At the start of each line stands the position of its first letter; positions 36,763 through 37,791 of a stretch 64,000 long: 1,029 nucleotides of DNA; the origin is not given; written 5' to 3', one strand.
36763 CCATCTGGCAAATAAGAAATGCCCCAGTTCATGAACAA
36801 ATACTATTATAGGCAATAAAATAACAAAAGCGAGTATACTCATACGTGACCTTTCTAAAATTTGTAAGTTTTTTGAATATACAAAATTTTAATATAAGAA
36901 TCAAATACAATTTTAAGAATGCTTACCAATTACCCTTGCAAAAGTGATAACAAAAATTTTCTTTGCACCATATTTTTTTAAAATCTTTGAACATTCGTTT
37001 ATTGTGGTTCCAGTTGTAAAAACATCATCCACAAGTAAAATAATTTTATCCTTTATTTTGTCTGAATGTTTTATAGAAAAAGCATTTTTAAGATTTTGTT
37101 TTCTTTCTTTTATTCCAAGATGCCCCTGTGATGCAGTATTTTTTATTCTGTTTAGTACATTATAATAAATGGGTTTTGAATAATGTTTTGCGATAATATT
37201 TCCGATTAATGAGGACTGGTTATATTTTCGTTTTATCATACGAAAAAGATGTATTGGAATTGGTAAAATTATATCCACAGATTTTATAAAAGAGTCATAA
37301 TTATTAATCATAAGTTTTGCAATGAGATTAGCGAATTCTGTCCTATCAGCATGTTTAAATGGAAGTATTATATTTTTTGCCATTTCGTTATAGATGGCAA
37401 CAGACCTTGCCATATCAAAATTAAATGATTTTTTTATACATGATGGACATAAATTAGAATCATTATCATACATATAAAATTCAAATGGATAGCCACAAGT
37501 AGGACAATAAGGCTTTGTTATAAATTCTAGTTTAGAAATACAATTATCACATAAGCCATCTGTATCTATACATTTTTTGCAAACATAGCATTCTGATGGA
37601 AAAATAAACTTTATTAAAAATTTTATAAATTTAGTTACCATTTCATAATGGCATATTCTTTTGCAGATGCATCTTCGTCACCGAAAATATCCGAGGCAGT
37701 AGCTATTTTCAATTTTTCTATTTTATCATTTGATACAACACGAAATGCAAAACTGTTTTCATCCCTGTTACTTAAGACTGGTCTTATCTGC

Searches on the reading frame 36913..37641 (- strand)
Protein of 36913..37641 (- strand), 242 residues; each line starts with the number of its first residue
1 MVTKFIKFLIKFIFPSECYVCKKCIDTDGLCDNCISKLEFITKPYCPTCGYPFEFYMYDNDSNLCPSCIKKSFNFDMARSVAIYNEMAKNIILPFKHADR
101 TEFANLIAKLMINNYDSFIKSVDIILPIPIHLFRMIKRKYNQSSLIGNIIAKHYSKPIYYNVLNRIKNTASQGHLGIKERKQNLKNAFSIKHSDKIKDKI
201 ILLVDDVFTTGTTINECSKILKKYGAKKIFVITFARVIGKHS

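Call 102: search_protein_families(library=pfam, proteins=[window:36913-37641:-], max_evalue=0.001)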
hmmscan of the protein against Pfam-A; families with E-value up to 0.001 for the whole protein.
window:36913-37641:- (242 aa): 3 families
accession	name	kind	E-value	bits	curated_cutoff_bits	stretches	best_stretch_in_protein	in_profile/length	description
PF18912.6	DZR_2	-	8.5e-12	45.2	27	1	9-68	1-55/56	Double zinc ribbon domain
PF00156.33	Pribosyltran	-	5.2e-09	36.1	26.3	1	181-236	73-125/158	Phosphoribosyl transferase domain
PF14681.12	UPRTase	-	3.4e-06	27.1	27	1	163-233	84-157/206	Uracil phosphoribosyltransferase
